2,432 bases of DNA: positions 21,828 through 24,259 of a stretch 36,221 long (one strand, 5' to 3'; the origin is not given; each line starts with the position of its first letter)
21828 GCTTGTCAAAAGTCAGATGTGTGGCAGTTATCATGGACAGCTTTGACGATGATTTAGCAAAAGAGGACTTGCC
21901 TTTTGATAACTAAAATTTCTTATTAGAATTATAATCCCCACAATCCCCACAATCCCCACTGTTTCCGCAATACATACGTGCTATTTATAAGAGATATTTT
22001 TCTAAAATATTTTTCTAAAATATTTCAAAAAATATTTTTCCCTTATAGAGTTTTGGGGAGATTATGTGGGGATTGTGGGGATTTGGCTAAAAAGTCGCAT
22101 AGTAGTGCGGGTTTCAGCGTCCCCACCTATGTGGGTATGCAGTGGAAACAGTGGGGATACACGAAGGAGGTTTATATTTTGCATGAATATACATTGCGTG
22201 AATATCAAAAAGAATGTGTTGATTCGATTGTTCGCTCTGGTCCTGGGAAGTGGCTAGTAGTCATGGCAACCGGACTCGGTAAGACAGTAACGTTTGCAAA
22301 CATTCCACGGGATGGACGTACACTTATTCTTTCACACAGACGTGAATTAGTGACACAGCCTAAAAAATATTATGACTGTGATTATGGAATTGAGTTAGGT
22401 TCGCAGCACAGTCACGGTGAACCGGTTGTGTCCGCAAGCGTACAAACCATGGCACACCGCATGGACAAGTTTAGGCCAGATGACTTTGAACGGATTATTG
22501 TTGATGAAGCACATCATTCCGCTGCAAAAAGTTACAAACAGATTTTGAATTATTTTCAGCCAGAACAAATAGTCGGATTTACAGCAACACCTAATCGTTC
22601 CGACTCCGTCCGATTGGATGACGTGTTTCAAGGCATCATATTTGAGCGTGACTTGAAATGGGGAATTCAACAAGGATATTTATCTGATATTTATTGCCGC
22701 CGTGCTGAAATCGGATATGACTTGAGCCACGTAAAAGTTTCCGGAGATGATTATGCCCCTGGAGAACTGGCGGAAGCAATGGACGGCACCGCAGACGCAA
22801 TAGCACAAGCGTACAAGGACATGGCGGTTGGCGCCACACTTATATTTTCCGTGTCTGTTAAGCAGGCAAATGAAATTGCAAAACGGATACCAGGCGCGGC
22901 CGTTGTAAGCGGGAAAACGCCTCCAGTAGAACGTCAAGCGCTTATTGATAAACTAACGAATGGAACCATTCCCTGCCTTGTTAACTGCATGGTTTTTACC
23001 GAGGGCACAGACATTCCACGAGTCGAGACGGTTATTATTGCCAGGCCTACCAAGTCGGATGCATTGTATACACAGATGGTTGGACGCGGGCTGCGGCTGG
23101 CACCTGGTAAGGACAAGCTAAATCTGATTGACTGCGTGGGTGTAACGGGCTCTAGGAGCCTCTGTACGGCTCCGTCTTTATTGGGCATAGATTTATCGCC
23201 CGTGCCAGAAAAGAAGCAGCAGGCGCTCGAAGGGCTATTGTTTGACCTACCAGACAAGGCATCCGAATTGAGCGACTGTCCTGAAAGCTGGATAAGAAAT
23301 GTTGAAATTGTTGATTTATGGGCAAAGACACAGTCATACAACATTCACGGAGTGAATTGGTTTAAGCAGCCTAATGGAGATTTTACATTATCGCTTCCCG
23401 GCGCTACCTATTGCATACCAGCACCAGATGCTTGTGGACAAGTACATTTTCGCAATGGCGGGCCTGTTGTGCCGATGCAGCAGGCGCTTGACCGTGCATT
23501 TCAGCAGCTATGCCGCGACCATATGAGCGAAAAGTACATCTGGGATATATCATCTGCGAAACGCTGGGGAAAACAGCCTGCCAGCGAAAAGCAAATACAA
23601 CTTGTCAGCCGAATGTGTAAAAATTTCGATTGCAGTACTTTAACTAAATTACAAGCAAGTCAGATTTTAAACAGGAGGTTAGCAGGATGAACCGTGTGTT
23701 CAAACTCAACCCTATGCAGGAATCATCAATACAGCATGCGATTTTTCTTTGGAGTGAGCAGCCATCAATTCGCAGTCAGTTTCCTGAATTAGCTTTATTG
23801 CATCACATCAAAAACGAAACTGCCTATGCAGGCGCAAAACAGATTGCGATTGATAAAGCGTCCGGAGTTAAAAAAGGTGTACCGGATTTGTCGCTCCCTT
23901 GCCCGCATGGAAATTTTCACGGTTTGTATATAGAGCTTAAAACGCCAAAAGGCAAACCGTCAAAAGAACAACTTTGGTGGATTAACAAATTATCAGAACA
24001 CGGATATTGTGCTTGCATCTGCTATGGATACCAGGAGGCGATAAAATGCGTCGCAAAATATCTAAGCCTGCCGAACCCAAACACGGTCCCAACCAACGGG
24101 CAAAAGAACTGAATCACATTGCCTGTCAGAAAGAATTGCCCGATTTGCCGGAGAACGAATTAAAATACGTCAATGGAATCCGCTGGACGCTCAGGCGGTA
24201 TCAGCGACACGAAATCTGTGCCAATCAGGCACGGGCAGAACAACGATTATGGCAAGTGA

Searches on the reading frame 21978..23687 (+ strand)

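Call 12: search_protein_families(library=phrogs, proteins=[window:21978-23687:+], max_evalue=0.01)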
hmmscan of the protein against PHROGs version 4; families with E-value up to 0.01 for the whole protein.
window:21978-23687:+ (570 aa): 7 families
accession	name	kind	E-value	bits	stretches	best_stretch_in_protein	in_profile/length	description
phrog_16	-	DNA, RNA and nucleotide metabolism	8.6e-82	276.8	1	66-396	266-611/986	DNA helicase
phrog_16694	-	unknown function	5e-15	55.5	2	318-385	603-673/1010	-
phrog_9690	-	DNA, RNA and nucleotide metabolism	6.4e-14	52.7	1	138-387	10-269/306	DNA helicase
phrog_62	-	DNA, RNA and nucleotide metabolism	4.9e-08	31.9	1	287-370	1006-1093/1881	DNA helicase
phrog_16259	-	DNA, RNA and nucleotide metabolism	1.4e-06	28.8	1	64-209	106-265/330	DNA helicase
phrog_2488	-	DNA, RNA and nucleotide metabolism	0.00057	19.7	0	259-355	402-502/579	DNA helicase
phrog_32711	-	unknown function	0.00085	18.3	0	338-379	403-444/956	-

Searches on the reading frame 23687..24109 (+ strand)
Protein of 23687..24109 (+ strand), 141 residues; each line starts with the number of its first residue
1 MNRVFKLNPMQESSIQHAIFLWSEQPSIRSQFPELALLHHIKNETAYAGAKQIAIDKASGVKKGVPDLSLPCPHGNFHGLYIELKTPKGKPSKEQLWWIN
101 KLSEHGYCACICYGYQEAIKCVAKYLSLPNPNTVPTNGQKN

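Call 10: search_protein_families(library=pfam, proteins=[window:23687-24109:+], max_evalue=0.01)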
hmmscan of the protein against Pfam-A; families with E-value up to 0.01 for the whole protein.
window:23687-24109:+ (141 aa): 1 family
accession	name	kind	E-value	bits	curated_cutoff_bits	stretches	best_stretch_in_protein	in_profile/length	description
PF08774.17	VRR_NUC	-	3.2e-10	40.5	23.8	1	13-114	4-114/116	VRR-NUC domain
